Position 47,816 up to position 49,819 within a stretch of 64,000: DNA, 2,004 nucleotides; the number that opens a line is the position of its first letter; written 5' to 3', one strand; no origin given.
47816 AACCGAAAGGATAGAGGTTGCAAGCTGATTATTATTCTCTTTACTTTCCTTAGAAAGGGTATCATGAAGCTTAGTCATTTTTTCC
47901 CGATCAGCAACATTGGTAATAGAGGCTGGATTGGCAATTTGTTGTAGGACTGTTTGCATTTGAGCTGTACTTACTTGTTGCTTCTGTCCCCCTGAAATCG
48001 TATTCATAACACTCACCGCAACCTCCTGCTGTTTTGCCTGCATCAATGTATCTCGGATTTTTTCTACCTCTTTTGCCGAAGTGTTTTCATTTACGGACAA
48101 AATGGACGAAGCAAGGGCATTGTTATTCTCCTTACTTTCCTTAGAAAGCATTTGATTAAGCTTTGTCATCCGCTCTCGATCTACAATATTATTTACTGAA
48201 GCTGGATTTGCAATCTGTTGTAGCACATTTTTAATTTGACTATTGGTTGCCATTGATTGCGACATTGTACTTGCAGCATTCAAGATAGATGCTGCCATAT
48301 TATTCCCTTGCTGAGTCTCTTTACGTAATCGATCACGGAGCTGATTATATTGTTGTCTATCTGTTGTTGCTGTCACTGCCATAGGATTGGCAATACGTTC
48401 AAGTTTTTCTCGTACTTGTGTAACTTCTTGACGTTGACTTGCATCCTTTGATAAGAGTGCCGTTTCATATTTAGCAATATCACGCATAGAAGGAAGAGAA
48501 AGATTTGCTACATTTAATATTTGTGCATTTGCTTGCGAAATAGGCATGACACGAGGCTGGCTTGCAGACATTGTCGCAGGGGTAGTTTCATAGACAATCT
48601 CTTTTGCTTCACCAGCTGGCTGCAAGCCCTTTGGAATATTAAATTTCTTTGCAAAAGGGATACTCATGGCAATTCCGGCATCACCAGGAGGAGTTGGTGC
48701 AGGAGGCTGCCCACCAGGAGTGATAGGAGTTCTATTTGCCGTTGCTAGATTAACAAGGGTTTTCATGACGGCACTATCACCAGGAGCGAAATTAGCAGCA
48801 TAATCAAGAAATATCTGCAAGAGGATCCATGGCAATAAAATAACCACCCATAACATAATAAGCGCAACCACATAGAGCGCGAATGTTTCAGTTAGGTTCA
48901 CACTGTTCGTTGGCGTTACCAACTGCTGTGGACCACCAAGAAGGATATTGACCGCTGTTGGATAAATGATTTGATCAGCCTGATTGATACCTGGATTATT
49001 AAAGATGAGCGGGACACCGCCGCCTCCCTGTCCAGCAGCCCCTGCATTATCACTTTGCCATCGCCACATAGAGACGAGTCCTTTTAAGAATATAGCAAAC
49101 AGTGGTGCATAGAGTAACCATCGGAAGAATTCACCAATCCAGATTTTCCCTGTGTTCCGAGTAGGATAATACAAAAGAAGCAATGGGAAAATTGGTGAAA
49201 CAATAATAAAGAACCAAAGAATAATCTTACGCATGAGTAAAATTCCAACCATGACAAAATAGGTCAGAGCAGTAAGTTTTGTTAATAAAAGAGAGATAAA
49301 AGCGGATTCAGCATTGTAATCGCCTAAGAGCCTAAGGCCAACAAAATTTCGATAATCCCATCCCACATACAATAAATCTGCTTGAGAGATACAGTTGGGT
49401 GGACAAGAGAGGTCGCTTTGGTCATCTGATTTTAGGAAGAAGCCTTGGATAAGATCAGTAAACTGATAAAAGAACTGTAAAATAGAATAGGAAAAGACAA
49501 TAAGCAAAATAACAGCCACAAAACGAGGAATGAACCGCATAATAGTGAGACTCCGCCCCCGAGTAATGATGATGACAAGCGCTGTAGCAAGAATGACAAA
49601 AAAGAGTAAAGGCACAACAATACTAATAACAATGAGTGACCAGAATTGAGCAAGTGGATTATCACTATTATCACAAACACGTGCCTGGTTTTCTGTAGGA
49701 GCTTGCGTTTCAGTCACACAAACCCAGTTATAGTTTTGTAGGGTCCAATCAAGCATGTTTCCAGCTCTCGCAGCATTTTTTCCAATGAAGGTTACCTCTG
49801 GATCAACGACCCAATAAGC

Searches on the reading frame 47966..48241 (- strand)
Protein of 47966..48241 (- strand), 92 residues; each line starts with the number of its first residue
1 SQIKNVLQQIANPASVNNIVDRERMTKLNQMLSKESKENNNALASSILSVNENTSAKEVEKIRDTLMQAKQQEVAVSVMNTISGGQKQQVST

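Call 86: search_protein_representatives(alignment_id=A5)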
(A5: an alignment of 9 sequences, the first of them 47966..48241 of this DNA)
Query: 9 sequences, 93 profile positions. Proteins with E-value up to 0.001 (for the whole library): 128; up to 1e-10: 105; up to 1e-30: 58. The best 128 are listed.
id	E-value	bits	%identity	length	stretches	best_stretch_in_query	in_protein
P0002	3.6e-197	655.3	-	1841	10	1-92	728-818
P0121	1.5e-194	646.9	-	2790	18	2-88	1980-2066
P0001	3.0e-174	581.8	-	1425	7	1-89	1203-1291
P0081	3.4e-154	517.6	-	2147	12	3-89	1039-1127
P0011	3.5e-150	504.7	-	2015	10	2-87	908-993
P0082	1.3e-142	480.5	-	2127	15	2-87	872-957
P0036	4.5e-123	417.8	-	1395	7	2-87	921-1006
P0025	4.5e-107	366.5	-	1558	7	2-84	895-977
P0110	8.1e-104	356.1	-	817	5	2-88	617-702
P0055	3.5e-100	344.5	-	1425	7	1-84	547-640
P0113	4.4e-99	340.9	-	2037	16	2-56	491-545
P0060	1.0e-86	301.3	-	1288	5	2-88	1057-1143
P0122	6.7e-86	298.7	-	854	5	1-83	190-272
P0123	2.7e-85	296.7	-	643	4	2-88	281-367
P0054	8.6e-84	291.9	-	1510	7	2-88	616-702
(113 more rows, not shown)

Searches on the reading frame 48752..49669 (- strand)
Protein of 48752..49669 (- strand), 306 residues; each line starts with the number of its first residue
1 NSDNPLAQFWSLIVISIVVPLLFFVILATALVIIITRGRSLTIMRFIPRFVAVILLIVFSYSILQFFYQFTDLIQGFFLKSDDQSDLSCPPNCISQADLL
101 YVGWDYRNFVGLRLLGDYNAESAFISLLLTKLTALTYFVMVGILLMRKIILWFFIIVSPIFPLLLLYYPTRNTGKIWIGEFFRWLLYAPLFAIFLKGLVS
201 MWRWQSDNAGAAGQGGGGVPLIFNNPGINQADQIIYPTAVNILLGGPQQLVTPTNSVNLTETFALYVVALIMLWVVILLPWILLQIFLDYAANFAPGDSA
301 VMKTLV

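Call 43: search_dna_similar(query=window:48752-49669:-, collection=plasmids, mode=protein, max_evalue=10, max_rows=30)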
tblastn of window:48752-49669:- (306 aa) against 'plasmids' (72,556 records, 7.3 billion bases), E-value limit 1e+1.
Records with a match: 27; places in all: 27; records where one place covers at least 80% of the query: 0.
Best place of each record, by identity: <60% 27.
By first word of the organism name: Agrobacterium 6; Brucella 6; Sinorhizobium 4; Mesorhizobium 2; Sphingobium 2; Allorhizobium 1; Ochrobactrum 1; Rossellomorea 1; Acinetobacter 1; Neorhizobium 1; and 2 more.
By predicted mobility (MOB-suite, as given by PLSDB): non-mobilizable 15; conjugative 11; mobilizable 1.
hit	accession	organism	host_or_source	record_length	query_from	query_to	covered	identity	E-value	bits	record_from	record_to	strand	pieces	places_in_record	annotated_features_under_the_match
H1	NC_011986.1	Allorhizobium ampelinum S4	Vitis vinifera cv. 'Izsaki Sarfeher'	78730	13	191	58%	26.1%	2e+0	38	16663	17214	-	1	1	type IV secretion system protein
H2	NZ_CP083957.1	Mesorhizobium sp. B1-1-8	cell culture,soil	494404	21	191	56%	25.4%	1e+0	39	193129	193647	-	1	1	type IV secretion system protein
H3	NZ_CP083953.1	Mesorhizobium sp. B2-1-8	cell culture,soil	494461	81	191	36%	27.6%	4e-1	40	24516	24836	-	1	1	type IV secretion system protein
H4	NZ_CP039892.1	Agrobacterium tumefaciens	-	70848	123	191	23%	38.0%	5e+0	37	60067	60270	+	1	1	type IV secretion system protein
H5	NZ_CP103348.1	Brucella anthropi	-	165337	116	191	25%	32.1%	9e-1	39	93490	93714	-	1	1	type IV secretion system protein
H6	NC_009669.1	Brucella anthropi ATCC 49188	-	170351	116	191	25%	32.1%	9e-1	39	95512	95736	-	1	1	type IV secretion system protein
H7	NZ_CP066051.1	Brucella anthropi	-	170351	116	191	25%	32.1%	9e-1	39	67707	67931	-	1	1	type IV secretion system protein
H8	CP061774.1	Ochrobactrum sp. MT180101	Water,Breeding wastewater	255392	116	191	25%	32.1%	9e-1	39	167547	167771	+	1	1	type IV secretion system protein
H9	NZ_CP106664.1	Brucella intermedia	Sempervivum tectorum (houseplant),Pure ...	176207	116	191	25%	32.1%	2e+0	38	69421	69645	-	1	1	type IV secretion system protein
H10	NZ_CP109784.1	Brucella sp. MAB-22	cell pure culture,cyanobacterial bloom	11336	123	191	23%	35.2%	7e-1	39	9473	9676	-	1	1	type IV secretion system protein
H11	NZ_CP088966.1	Brucella anthropi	Homo sapiens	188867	123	191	23%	35.2%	8e-1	39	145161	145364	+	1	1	type IV secretion system protein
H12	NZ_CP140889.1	Sinorhizobium medicae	Medicago lupulina,whole organism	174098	123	191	23%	35.2%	4e+0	37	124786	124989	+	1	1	type IV secretion system protein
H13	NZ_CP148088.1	Sinorhizobium meliloti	Medicago sativa,cell culture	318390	123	191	23%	35.2%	4e+0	37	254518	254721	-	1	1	type IV secretion system protein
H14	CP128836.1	Rossellomorea sp. AcN35-11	-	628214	138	195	19%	39.7%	2e-1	41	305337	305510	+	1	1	hypothetical protein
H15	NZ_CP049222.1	Agrobacterium tumefaciens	Clematis,cell culture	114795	139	191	17%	41.8%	2e-1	41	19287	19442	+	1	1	type IV secretion system protein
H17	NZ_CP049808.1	Acinetobacter pittii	Homo sapiens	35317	124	193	23%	31.4%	2e+0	37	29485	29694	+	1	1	type IV secretion system protein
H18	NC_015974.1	Sphingobium sp. SYK-6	-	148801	125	186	20%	33.9%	9e+0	36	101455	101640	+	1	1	type IV secretion system protein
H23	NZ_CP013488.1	Vibrio alginolyticus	seawater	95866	144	191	16%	35.4%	5e+0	37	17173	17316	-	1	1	type IV secretion system protein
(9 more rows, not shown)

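Call 44: get_annotated_region(hit=H1, flank=6000)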
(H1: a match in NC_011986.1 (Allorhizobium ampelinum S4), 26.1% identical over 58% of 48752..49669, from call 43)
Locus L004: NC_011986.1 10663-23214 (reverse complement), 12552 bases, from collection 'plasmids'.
description: Allorhizobium ampelinum S4 plasmid pAtS4a, complete sequence
organism: Allorhizobium ampelinum S4 (NCBI taxid 311402)
taxonomy: Bacteria; Pseudomonadota; Alphaproteobacteria; Hyphomicrobiales; Rhizobiaceae; Allorhizobium; Allorhizobium ampelinum; Allorhizobium ampelinum S4
host: -; source: Vitis vinifera cv. 'Izsaki Sarfeher'; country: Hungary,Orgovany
typing (MOB-suite, as given by PLSDB): non-mobilizable; replicon rep_cluster_502; mating-pair formation MPF_T
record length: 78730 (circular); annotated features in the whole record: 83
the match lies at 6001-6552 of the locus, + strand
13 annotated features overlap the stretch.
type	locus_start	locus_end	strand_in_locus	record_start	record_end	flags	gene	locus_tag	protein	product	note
CDS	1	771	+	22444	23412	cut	-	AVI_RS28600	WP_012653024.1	lytic transglycosylase domain-containing protein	-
CDS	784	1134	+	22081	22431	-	-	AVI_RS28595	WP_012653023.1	TrbC/VirB2 family protein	-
CDS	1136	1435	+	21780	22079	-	-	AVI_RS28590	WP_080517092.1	VirB3 family type IV secretion system protein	-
CDS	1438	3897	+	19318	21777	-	-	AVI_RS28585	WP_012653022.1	VirB4 family type IV secretion/conjugal transfer ATPase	-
CDS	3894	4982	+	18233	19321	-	-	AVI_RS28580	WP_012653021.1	lytic transglycosylase domain-containing protein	-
CDS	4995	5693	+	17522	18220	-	-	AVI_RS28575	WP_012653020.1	type IV secretion system protein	-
CDS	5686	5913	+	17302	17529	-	-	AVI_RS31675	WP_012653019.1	hypothetical protein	-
CDS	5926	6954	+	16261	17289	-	-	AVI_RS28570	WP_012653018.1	type IV secretion system protein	-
CDS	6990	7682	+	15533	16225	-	-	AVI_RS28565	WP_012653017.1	type IV secretion system protein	-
CDS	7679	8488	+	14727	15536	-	-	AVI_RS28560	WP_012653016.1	TrbG/VirB9 family P-type conjugative transfer protein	-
CDS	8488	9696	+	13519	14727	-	virB10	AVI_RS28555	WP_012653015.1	type IV secretion system protein VirB10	-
CDS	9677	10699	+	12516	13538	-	virB11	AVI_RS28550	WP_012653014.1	P-type DNA transfer ATPase VirB11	GO:0044097 - secretion by the type IV secretion system [Evidence IEA]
CDS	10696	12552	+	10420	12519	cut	-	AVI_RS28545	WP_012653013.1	type IV secretory system conjugative DNA transfer family protein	-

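Call 45: get_annotated_region(hit=H17, flank=5000)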
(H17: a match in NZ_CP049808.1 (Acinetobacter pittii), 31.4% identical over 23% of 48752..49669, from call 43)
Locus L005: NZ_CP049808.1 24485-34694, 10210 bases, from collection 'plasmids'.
description: Acinetobacter pittii strain A1254 plasmid pA1254_2, complete sequence
organism: Acinetobacter pittii (NCBI taxid 48296)
taxonomy: Bacteria; Pseudomonadota; Gammaproteobacteria; Moraxellales; Moraxellaceae; Acinetobacter; Acinetobacter pittii
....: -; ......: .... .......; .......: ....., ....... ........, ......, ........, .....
typing (MOB-suite, as given by PLSDB): non-mobilizable
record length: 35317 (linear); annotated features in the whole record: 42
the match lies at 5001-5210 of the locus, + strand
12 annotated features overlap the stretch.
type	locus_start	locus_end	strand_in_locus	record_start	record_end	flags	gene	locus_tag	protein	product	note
CDS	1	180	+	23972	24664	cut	-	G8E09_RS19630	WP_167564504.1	lytic transglycosylase domain-containing protein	-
CDS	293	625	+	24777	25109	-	-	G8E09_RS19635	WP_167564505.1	TrbC/VirB2 family protein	-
CDS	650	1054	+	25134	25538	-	-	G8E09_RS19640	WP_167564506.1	VirB3 family type IV secretion system protein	-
CDS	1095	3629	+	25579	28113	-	-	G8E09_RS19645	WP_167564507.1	hypothetical protein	-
CDS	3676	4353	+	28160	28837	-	virB5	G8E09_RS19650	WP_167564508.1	P-type DNA transfer protein VirB5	-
CDS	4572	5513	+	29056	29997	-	-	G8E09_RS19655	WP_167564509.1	type IV secretion system protein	-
CDS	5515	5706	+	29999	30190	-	-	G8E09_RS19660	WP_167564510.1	hypothetical protein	-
CDS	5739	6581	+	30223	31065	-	-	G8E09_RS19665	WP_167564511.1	type IV secretion system protein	-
CDS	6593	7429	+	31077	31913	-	-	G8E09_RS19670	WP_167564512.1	TrbG/VirB9 family P-type conjugative transfer protein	-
CDS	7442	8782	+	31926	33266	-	virB10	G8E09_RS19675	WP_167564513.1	type IV secretion system protein VirB10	-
CDS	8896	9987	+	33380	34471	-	virB11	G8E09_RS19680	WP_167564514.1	P-type DNA transfer ATPase VirB11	GO:0044097 - secretion by the type IV secretion system [Evidence IEA]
CDS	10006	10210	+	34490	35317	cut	-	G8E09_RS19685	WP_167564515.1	hypothetical protein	-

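Call 48: get_annotated_region(hit=H5, flank=1500)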
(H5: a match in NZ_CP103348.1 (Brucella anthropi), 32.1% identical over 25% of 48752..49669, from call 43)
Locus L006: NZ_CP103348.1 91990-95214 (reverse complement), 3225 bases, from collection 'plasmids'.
description: Brucella anthropi strain CGMCC 1.17299 plasmid p2, complete sequence
organism: Brucella anthropi (NCBI taxid 529)
taxonomy: Bacteria; Pseudomonadota; Alphaproteobacteria; Hyphomicrobiales; Brucellaceae; Brucella; Brucella anthropi
host: -; source: -; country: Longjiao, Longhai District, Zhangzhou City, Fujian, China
typing (MOB-suite, as given by PLSDB): conjugative; replicon rep_cluster_678; relaxase MOBP; mating-pair formation MPF_T
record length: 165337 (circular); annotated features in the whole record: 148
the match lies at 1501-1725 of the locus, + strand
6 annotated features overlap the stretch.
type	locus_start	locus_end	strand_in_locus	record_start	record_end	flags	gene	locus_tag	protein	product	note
CDS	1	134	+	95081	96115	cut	-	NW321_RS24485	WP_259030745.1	lytic transglycosylase domain-containing protein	-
CDS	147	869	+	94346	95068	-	-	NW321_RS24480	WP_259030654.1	type IV secretion system protein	-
CDS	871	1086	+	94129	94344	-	-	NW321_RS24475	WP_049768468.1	hypothetical protein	-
CDS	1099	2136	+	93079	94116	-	-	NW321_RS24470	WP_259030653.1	type IV secretion system protein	-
CDS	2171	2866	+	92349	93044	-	-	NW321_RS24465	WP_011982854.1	type IV secretion system protein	-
CDS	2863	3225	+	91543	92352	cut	-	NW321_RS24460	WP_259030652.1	TrbG/VirB9 family P-type conjugative transfer protein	-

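Call 49: get_annotated_region(hit=H15, flank=1500)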
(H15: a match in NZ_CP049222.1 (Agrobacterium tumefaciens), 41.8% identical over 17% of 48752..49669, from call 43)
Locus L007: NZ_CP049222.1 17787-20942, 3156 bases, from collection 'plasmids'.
description: Agrobacterium tumefaciens strain Q15/94 plasmid pQ15_94_5, complete sequence
organism: Agrobacterium tumefaciens (NCBI taxid 358)
taxonomy: Bacteria; Pseudomonadota; Alphaproteobacteria; Hyphomicrobiales; Rhizobiaceae; Agrobacterium; Agrobacterium tumefaciens
host: -; source: Clematis,cell culture; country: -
typing (MOB-suite, as given by PLSDB): non-mobilizable; replicon rep_cluster_491; mating-pair formation MPF_T
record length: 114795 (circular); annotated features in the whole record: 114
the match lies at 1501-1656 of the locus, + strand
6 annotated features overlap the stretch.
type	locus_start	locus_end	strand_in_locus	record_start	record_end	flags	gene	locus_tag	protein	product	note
CDS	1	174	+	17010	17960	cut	-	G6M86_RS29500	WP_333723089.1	lytic transglycosylase domain-containing protein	-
CDS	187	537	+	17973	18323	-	-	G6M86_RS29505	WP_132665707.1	TrbC/VirB2 family protein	-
CDS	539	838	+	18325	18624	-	-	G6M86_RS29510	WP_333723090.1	VirB3 family type IV secretion system protein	-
CDS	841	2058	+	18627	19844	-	-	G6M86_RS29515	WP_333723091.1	type IV secretion system protein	GO:0030255 - protein secretion by the type IV secretion system [Evidence IEA]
CDS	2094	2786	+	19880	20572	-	-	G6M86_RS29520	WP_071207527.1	type IV secretion system protein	-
CDS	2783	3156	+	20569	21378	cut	-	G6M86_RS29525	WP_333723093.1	TrbG/VirB9 family P-type conjugative transfer protein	-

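Call 50: get_annotated_region(hit=H18, flank=1500)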
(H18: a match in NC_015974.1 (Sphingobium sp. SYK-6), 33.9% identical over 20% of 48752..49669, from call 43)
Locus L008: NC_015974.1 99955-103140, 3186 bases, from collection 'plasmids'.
description: Sphingobium sp. SYK-6 plasmid pSLPG, complete sequence
organism: Sphingobium sp. SYK-6 (NCBI taxid 627192)
taxonomy: Bacteria; Pseudomonadota; Alphaproteobacteria; Sphingomonadales; Sphingomonadaceae; Sphingobium; Sphingobium sp. SYK-6
host: -; source: -; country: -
typing (MOB-suite, as given by PLSDB): conjugative; replicon rep_cluster_647; relaxase MOBP; mating-pair formation MPF_T
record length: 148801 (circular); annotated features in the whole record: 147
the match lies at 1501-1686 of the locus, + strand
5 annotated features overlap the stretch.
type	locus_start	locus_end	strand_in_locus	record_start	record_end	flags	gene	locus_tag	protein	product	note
CDS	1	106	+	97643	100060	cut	-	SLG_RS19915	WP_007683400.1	VirB4 family type IV secretion/conjugal transfer ATPase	-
CDS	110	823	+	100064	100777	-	-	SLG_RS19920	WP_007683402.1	type IV secretion system protein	-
CDS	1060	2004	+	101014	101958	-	-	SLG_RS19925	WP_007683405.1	type IV secretion system protein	-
CDS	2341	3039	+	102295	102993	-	-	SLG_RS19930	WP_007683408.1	VirB8/TrbF family protein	-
CDS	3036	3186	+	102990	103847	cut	virB9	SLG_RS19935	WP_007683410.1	P-type conjugative transfer protein VirB9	-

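Call 51: get_annotated_region(hit=H23, flank=1500)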
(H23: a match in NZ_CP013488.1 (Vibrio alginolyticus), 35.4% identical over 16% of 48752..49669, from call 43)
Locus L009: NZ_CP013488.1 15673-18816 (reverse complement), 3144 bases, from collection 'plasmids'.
description: Vibrio alginolyticus strain ATCC 33787 plasmid pMBL96, complete sequence
organism: Vibrio alginolyticus (NCBI taxid 663)
taxonomy: Bacteria; Pseudomonadota; Gammaproteobacteria; Vibrionales; Vibrionaceae; Vibrio; Vibrio alginolyticus
host: -; source: seawater; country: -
typing (MOB-suite, as given by PLSDB): mobilizable; replicon rep_cluster_1486; relaxase MOBP
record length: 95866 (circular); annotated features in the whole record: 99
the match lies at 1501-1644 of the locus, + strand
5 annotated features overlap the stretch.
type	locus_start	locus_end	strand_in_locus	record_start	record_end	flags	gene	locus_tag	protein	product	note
CDS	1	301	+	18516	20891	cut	-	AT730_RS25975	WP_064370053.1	conjugal transfer protein TraE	-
CDS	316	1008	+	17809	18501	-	-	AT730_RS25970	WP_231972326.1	type IV secretion system protein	-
CDS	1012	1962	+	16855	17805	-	-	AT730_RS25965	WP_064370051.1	type IV secretion system protein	-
CDS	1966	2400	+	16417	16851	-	ssb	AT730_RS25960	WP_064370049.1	single-stranded DNA-binding protein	GO:0006310 - DNA recombination [Evidence IEA]; GO:0006281 - DNA repair [Evidence IEA]; GO:0006260 - DNA replication ...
CDS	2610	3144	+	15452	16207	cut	-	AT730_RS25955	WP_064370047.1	type IV secretion system protein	-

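Call 52: get_annotated_region(hit=H14, flank=6000)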
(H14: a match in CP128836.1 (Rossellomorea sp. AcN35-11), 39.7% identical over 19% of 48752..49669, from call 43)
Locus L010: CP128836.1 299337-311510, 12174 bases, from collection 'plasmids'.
description: Rossellomorea sp. AcN35-11 plasmid unnamed, complete sequence
organism: Rossellomorea sp. AcN35-11 (NCBI taxid 3055076)
taxonomy: Bacteria; Bacillota; Bacilli; Bacillales; Bacillaceae; Rossellomorea; Rossellomorea sp. AcN35-11
host: -; source: -; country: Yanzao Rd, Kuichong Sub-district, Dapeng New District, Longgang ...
typing (MOB-suite, as given by PLSDB): non-mobilizable
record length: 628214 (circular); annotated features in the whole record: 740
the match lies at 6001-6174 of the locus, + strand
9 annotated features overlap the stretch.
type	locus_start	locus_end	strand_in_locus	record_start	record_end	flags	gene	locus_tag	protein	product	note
CDS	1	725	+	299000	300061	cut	-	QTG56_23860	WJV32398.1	hypothetical protein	-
CDS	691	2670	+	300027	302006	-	-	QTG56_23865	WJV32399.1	DUF87 domain-containing protein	-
CDS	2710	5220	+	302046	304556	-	-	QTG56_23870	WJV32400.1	hypothetical protein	-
CDS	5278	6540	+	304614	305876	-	-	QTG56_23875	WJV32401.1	hypothetical protein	-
CDS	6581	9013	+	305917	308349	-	-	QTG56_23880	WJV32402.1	peptidoglycan DD-metalloendopeptidase family protein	-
CDS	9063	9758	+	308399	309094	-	-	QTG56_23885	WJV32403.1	hypothetical protein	-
CDS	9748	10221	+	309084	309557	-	-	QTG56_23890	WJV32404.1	hypothetical protein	-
CDS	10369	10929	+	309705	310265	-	-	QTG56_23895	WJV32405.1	hypothetical protein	-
CDS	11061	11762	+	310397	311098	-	-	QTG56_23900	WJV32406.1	DnaD domain-containing protein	-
